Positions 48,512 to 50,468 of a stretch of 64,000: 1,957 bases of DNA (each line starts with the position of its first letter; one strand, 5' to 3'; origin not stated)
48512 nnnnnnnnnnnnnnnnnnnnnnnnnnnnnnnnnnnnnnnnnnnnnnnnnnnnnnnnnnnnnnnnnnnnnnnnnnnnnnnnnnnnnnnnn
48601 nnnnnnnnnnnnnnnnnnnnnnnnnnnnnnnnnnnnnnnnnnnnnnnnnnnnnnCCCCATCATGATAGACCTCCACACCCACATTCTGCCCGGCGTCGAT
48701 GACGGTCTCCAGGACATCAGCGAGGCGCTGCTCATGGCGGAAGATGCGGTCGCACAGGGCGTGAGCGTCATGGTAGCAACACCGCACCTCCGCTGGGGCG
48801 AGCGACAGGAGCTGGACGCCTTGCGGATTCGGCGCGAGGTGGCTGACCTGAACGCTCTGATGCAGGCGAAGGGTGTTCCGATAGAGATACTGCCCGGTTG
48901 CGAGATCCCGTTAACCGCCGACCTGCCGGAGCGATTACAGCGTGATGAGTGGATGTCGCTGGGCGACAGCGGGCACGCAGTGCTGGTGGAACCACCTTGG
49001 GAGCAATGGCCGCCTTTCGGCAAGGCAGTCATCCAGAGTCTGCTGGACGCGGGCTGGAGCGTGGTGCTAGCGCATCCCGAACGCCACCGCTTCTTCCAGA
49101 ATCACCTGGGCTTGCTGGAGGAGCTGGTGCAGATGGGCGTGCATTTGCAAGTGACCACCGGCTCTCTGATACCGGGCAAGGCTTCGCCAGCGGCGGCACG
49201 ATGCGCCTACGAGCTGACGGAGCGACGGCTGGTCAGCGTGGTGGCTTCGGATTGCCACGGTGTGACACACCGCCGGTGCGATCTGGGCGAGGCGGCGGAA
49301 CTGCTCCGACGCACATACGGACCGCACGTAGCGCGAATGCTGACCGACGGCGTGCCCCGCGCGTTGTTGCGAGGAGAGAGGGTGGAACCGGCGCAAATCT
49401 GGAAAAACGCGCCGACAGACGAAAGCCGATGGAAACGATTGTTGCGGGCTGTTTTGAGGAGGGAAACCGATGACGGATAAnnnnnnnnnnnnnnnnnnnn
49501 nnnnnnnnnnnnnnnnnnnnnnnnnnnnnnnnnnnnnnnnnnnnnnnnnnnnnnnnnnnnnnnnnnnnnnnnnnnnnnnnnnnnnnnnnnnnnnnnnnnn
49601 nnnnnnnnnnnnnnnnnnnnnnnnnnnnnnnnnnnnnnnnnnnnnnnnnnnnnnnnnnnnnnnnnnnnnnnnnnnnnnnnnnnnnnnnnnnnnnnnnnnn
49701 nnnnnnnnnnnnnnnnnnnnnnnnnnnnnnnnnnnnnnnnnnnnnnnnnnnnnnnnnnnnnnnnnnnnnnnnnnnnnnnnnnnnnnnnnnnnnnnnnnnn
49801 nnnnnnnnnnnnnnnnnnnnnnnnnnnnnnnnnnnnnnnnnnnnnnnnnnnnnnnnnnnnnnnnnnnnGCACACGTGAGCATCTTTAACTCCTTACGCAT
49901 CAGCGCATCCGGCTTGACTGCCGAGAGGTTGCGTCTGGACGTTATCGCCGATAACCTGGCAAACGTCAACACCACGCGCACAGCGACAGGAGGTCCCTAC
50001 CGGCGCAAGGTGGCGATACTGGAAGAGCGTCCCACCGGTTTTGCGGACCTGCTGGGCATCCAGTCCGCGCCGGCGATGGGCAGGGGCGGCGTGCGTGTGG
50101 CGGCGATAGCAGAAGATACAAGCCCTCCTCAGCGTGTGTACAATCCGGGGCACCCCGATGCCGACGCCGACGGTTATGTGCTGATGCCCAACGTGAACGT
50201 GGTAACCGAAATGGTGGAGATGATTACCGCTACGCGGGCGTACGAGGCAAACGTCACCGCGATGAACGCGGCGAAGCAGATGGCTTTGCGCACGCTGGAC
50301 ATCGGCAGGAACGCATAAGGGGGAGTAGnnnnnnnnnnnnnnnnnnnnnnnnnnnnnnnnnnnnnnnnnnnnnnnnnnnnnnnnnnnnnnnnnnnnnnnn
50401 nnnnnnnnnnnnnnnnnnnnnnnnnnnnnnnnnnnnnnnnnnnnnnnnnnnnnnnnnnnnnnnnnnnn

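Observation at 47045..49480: Capsule/EPS export genes (Wza-like, CpsB-like Tyr phosphatase) translationally coupled into the flagellar rod/MS-ring operon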

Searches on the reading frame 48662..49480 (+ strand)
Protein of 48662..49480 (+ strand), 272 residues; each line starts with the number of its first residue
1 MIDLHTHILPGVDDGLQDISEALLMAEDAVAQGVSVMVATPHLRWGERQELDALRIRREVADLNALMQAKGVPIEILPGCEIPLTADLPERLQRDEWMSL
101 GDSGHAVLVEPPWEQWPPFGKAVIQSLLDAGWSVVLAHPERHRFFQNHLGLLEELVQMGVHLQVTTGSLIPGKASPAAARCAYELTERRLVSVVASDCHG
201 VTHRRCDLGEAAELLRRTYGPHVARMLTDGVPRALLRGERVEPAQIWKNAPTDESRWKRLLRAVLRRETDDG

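Call 6: search_protein_families(library=pfam, proteins=[window:48662-49480:+], max_evalue=0.01)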
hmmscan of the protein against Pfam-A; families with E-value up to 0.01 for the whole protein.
window:48662-49480:+ (272 aa): 1 family
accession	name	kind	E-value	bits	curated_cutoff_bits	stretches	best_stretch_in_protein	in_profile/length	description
PF19567.5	CpsB_CapC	-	1.3e-44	152.9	27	1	1-236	1-233/234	Capsular polysaccharide synthesis, CpsB/CapC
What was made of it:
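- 48662..49480 (+): CpsB/YwqE-type PHP-family protein-tyrosine phosphatase, 272 aa, with a conserved basic C-terminal tail. Pfam CpsB_CapC 1.3e-44 (call 6).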

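Call 14: search_solved_structures(query=window:48662-49480:+, max_evalue=0.01, show_alignments=1)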
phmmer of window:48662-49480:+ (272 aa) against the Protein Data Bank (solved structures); distinct sequences matched with E-value up to 0.01: 3.
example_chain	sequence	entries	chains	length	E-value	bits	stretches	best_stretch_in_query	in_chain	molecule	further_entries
3qy6_A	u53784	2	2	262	2.2e-36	128.7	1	1-241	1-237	Tyrosine-protein phosphatase YwqE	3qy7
3qy8_A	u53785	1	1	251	1.1e-20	77.3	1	1-237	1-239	Tyrosine-protein phosphatase CpsB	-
2wjd_A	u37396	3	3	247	1.2e-20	77.1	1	1-236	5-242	TYROSINE-PROTEIN PHOSPHATASE CPSB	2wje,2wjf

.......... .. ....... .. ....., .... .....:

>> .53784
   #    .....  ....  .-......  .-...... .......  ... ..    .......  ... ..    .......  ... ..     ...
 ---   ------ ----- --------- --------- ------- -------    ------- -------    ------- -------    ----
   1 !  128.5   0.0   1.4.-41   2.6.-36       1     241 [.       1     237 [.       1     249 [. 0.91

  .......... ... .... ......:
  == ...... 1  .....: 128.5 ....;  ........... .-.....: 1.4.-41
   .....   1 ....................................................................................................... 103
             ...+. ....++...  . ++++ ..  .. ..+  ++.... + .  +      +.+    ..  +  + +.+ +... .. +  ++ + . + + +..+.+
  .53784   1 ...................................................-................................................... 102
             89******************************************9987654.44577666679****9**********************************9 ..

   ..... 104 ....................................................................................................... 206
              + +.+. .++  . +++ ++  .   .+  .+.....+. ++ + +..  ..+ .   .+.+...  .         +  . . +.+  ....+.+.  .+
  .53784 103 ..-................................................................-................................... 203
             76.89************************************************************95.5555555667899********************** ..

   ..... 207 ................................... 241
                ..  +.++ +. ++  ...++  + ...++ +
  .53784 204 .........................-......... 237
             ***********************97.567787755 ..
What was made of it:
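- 48662..49480 (+): PDB YwqE 3qy6 2.2e-36 and CpsB 2wjd 1.2e-20 (call 14).
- On CpsB/YwqE PHP-family tyrosine phosphatases: YwqE 3qy6, E 2.2e-36 (call 14).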

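Call 16: find_homologous_proteins(query=window:48662-49480:+, max_evalue=1e-10)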
Query window:48662-49480:+ (272 aa): 2646 proteins with E <= 1e-10 among 8000 candidates; the best 120 are listed.
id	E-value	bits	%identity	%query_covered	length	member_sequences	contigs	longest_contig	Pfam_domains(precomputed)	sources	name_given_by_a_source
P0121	5.8e-164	562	92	100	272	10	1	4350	PF19567.6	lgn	-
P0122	2.8e-151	520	86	100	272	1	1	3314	PF19567.6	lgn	-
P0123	4.8e-151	520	85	100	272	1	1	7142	PF19567.6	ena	-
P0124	1.0e-145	502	82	100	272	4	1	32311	PF19567.6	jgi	-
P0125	4.6e-144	497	82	100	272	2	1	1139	PF19567.6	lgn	-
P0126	3.4e-143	494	82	100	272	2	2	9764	PF19567.6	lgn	-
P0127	4.9e-140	484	79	100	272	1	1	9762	PF19567.6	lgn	-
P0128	1.3e-138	479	78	100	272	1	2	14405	PF19567.6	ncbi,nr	ncbi:MAG: CpsB/CapC family capsule biosynthesis tyrosine phosphatase [Armatimonadota bacterium]|nr:p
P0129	1.7e-138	478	78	100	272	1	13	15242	PF19567.6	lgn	-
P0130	1.7e-137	475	78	100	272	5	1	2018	PF19567.6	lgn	-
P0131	3.1e-136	471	78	100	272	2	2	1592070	PF19567.6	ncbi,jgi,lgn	-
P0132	9.5e-134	463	77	100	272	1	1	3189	PF19567.6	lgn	-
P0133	3.2e-131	455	76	100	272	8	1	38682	PF19567.6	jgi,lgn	jgi:protein-tyrosine phosphatase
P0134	4.1e-131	454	76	100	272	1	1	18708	PF19567.6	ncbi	-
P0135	1.3e-129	449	75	100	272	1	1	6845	PF19567.6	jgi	-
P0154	1.6e-103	364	60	100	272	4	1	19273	PF19567.6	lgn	-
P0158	8.6e-46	174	42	96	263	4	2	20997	PF19567.6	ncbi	-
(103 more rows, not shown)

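Call 17: find_encoding_contigs(protein=P0154, flank=10000, max_places=1)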
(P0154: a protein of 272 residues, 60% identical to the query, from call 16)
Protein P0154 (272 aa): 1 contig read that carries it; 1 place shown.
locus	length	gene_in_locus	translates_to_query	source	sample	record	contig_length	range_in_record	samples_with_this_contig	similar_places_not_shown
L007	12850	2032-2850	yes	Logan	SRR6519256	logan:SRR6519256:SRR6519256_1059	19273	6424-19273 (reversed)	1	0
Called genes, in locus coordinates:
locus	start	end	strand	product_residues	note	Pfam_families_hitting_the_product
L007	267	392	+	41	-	-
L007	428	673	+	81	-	-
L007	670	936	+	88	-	-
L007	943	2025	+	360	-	PF02563:Poly_export, PF10531:SLBB, PF22461:SLBB_2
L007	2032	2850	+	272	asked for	PF19567:CpsB_CapC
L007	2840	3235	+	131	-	PF00460:Flg_bb_rod (weak)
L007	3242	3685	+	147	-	PF00460:Flg_bb_rod, PF06429:Flg_bbr_C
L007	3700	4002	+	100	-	PF02049:FliE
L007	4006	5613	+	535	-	PF01514:YscJ_FliF, PF08345:YscJ_FliF_C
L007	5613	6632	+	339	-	PF03448:MgtE_N (faint), PF14841:FliG_M, PF14842:FliG_N, PF14841:FliG_M, PF14842:FliG_N (weak), PF01706:FliG_C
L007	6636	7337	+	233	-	PF02108:FliH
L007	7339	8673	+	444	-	PF02874:ATP-synt_ab_N, PF00006:ATP-synt_ab, PF18269:T3SS_ATPase_C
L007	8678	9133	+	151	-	PF02050:FliJ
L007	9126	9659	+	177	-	PF01464:SLT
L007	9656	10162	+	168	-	PF03448:MgtE_N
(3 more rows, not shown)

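Call 18: find_encoding_contigs(protein=P0131, flank=10000, max_places=1)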
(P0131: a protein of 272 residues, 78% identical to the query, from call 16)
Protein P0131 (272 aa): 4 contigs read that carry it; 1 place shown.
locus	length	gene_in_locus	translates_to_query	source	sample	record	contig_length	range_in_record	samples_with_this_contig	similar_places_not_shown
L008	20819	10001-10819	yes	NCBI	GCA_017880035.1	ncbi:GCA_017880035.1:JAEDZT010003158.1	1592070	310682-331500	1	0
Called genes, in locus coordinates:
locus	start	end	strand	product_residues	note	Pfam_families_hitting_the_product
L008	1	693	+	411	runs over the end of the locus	PF01555:N6_N4_Mtase, PF01170:UPF0020 (faint)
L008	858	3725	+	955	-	PF00005:ABC_tran (faint), PF02463:SMC_N (faint), PF13191:AAA_16 (faint), PF13304:AAA_21 (faint), PF13555:AAA_29 (faint), PF20703:nSTAND1 (faint), PF17760:UvrA_inter, PF17755:UvrA_DNA-bind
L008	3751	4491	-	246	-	PF18912:DZR_2, PF00156:Pribosyltran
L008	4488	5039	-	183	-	PF08909:DUF1854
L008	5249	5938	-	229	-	-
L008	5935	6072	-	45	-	-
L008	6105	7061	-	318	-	-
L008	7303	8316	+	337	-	PF03663:Glyco_hydro_76, PF07221:GlcNAc_2-epim (weak)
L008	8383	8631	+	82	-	-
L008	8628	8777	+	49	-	PF25206:DUF7836 (weak)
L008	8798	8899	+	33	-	-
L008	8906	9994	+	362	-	PF02563:Poly_export, PF10531:SLBB, PF22461:SLBB_2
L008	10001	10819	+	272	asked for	PF19567:CpsB_CapC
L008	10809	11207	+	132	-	PF00460:Flg_bb_rod (faint)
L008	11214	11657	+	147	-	PF00460:Flg_bb_rod, PF06429:Flg_bbr_C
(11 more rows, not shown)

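Call 19: find_encoding_contigs(protein=P0158, flank=10000, max_places=1)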
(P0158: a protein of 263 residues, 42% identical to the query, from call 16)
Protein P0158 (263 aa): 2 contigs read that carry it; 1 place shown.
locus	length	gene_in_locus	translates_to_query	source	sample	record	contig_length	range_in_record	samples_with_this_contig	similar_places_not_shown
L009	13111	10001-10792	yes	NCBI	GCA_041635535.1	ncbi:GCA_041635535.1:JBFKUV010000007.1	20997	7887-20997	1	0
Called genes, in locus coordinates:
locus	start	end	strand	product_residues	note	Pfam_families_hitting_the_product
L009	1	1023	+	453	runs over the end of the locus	-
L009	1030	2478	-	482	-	-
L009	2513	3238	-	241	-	PF00165:HTH_AraC, PF12833:HTH_18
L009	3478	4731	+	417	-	PF01381:HTH_3, PF12844:HTH_19, PF13560:HTH_31, PF07719:TPR_2 (faint), PF00515:TPR_1 (faint), PF13176:TPR_7 (faint), PF17874:TPR_MalT (weak), PF13424:TPR_12, +3 more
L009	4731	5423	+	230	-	-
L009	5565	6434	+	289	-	PF14559:TPR_19 (weak), PF13428:TPR_14 (weak), PF13432:TPR_16, PF07719:TPR_2 (weak), PF13428:TPR_14 (weak), PF14559:TPR_19 (weak), PF00515:TPR_1, PF13428:TPR_14, +14 more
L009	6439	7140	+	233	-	PF04367:DUF502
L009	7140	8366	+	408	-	PF00994:MoCF_biosynth, PF18146:CinA_KH, PF02464:CinA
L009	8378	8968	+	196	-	PF02834:LigT_PEase, PF10469:AKAP7_NLS (weak), PF13563:2_5_RNA_ligase2, PF02834:LigT_PEase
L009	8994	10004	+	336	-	PF01210:NAD_Gly3P_dh_N, PF02558:ApbA (weak), PF07479:NAD_Gly3P_dh_C, PF20618:GPD_NAD_C_bact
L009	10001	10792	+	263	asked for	PF19567:CpsB_CapC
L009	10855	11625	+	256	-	PF13432:TPR_16, PF14559:TPR_19 (weak), PF13424:TPR_12 (weak), PF00515:TPR_1, PF13432:TPR_16, PF25064:ARM_TT21_5th, PF00515:TPR_1, PF07719:TPR_2, +23 more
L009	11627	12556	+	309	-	PF02881:SRP54_N, PF00448:SRP54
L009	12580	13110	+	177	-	?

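Call 82: search_protein_families(library=ncbifam, proteins=[window:48662-49480:+], max_evalue=0.001)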
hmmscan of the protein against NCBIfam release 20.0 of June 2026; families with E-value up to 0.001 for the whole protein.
window:48662-49480:+ (272 aa): 2 families
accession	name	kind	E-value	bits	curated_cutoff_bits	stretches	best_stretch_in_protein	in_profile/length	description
NF041488.1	caps_synth_Cps4B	equivalog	5.7e-29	101.4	400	1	1-239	1-241/243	capsular polysaccharide biosynthesis protein Cps4B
NF041577.1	nside_bi_sphtase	equivalog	1.5e-07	30.9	400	1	115-214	169-265/276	3',5'-nucleoside bisphosphate phosphatase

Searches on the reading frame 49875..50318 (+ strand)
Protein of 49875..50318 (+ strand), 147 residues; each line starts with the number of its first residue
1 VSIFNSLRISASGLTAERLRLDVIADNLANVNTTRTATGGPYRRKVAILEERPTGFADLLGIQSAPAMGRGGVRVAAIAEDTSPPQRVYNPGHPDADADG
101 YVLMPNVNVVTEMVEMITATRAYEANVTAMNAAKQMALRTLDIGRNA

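Call 20: find_related_loci(query=window:49875-50318:+, collection=genome_contigs, flank=10000)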
Query window:49875-50318:+ (147 aa) in genome_contigs; peptide patterns used: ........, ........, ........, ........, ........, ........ (x = any residue, [..] = any of these).
600 stretches matched a pattern (row limit reached: there are more); 421 encode a relative of the query (tblastn E <= 1e-3); the best 80 are kept; 80 distinct loci.
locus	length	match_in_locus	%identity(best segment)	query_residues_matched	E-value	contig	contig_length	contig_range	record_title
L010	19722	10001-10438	99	1-146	8e-93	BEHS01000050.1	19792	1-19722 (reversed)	Bacterium HR16 DNA, contig: NODE_823_50, isolate: HRbin16, whole genome shotgun sequence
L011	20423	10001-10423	95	1-147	1e-86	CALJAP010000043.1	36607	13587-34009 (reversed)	MAG: uncultured bacterium isolate S1_Bin_METABAT__209_1 genome assembly, contig: c_000001595683, whole genome shotgun se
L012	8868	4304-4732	90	1-143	4e-83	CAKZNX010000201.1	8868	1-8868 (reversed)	MAG TPA_asm: uncultured bacterium isolate SRR5214706_bin.3_CONCOCT_v1.1_MAG genome assembly, contig: ERZ1744544.3447, wh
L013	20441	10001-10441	86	1-147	1e-82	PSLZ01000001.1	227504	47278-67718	MAG: Armatimonadota bacterium isolate ERB_33_1 NODE_16_length_227504_cov_8.036311, whole genome shotgun sequence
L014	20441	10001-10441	86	1-147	2e-82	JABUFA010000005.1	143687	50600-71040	MAG: Chthonomonadia bacterium isolate Ch118 NODE_249_length_143687_cov_30.881_ID_8687081, whole genome shotgun sequence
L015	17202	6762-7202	86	1-147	1e-75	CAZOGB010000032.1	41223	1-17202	MAG TPA_asm: uncultured bacterium isolate binchicken_co30_132 genome assembly, contig: NODE_879_length_41223_cov_27.1029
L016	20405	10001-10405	87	13-147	1e-75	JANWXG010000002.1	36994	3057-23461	MAG: bacterium isolate SKYG40 NODE_2_length_36994_cov_9.944362, whole genome shotgun sequence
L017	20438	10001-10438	58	1-145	1e-58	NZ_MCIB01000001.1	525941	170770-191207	Thermohalobacter berrensis strain CTT3 contig_1, whole genome shotgun sequence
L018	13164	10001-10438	59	1-145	2e-55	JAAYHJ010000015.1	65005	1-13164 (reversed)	MAG: Clostridiaceae bacterium isolate AS09scLD_371 88492_AS09, whole genome shotgun sequence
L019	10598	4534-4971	60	1-145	8e-55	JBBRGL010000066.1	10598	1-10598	MAG: Peptostreptococcales bacterium isolate Co_metawrap_2623 Cmw_2623_k141_27765149_length_10598_cov_7.0000, whole genom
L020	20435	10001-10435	58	1-145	8e-55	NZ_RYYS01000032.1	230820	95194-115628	Anaerophilus nitritogenes strain MJB2 32, whole genome shotgun sequence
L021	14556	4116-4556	59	1-145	8e-55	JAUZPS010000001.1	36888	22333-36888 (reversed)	MAG: Bacillota bacterium isolate bin150(14d) FHPBLPLK_1, whole genome shotgun sequence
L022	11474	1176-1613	58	1-145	3e-54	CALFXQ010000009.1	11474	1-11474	MAG TPA_asm: uncultured Fusibacter sp. isolate SRR5576004_bin.145_CONCOCT_v1.1_MAG genome assembly, contig: ERZ795037.62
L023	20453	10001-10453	62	1-145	1e-53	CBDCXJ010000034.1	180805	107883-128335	MAG: Gaiellaceae bacterium isolate 5b833b31-763d-41a9-83c8-cc356e1f4743 genome assembly, contig: contig_34, whole genome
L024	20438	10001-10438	58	1-145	1e-53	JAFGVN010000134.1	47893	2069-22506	MAG: Clostridia bacterium isolate ZodW_Metabat.172 k87_20864285, whole genome shotgun sequence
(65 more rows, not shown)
